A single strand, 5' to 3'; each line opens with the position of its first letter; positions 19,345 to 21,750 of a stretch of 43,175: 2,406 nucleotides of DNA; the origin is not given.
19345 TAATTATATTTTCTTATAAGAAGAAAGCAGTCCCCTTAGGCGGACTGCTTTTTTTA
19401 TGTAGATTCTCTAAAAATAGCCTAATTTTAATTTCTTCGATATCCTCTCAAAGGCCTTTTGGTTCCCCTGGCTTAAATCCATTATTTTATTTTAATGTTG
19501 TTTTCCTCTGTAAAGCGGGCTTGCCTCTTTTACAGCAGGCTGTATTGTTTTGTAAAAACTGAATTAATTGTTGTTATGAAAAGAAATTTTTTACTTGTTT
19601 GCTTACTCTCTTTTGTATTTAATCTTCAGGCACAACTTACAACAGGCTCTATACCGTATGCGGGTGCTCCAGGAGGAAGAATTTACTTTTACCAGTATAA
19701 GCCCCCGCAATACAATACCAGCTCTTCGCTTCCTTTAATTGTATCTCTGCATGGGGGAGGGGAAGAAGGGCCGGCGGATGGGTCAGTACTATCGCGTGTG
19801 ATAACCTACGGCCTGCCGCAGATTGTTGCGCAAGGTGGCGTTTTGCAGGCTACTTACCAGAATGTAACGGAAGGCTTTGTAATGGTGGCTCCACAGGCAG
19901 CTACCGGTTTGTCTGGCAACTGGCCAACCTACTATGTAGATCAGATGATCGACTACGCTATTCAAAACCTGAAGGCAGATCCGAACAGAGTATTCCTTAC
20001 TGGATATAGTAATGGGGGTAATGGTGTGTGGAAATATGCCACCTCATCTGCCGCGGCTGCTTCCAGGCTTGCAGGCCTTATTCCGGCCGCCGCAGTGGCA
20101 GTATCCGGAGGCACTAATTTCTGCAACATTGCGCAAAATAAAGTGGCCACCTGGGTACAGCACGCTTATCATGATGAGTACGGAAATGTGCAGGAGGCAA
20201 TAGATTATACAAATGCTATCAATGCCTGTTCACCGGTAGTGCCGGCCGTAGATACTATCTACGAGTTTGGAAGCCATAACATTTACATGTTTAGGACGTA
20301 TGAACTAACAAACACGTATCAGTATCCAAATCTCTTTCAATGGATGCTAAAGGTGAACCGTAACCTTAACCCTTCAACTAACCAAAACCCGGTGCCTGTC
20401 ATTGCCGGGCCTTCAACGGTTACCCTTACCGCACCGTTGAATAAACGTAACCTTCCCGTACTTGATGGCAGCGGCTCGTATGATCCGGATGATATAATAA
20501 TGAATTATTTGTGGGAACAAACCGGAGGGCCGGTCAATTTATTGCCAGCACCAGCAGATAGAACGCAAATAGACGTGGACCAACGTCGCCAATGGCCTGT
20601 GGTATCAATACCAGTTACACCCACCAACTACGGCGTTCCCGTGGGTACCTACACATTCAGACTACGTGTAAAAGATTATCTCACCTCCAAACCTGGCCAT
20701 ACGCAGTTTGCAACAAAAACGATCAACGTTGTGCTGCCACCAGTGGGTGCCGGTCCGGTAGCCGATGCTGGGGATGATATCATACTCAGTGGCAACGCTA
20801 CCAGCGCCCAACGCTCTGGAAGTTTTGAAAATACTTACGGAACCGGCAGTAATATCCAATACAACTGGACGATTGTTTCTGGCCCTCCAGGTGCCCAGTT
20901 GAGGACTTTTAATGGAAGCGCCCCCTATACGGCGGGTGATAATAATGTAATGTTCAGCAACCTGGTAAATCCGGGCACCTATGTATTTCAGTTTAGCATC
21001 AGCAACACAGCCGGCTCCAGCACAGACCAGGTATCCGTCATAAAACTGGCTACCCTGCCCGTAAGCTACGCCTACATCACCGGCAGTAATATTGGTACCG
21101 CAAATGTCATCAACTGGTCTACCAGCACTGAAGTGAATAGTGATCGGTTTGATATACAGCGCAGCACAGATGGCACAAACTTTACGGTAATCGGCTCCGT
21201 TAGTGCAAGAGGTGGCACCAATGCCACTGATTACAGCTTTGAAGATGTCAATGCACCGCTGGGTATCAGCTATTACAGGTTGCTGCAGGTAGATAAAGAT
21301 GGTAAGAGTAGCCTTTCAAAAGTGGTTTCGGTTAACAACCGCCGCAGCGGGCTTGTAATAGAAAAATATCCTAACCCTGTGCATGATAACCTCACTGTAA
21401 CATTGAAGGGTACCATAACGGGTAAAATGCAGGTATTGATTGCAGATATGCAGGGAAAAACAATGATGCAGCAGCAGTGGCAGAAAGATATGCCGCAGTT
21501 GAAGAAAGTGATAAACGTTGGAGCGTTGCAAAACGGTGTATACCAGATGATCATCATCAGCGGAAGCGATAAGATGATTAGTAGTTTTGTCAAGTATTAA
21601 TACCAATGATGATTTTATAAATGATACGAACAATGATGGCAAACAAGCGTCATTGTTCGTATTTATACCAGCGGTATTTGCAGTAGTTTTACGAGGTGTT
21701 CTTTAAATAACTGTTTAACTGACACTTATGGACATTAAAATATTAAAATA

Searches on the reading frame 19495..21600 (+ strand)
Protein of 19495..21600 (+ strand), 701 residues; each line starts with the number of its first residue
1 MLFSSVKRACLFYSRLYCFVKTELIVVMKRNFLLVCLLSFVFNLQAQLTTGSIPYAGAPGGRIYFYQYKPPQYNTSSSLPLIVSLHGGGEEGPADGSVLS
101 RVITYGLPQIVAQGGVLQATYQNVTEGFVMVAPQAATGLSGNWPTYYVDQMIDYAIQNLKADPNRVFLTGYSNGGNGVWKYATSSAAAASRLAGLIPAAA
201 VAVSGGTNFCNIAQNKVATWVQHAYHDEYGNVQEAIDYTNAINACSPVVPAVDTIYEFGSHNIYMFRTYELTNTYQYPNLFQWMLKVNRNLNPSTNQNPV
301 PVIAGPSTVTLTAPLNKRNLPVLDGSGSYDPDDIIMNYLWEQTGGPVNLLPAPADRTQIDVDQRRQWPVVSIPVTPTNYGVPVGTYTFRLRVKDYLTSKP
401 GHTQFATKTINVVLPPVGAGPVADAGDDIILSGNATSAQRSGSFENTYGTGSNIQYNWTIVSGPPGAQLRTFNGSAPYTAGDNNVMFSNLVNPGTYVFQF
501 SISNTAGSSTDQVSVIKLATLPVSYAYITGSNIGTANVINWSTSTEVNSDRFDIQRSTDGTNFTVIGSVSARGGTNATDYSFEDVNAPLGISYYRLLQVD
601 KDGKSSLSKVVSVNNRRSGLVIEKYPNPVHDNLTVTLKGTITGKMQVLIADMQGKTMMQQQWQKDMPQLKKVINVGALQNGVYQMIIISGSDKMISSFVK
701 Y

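Call 8: search_protein_families(library=pfam, proteins=[window:19495-21600:+], max_evalue=0.001)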
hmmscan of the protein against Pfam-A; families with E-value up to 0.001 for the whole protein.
window:19495-21600:+ (701 aa): 2 families
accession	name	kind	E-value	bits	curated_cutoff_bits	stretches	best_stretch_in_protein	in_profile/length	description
PF22352.2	K319L-like_PKD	-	1.8e-11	44.3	27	1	425-516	1-83/84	K319L-like, PKD domain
PF18962.6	Por_Secre_tail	-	3.5e-10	40.5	27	1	625-695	2-70/75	Secretion system C-terminal sorting domain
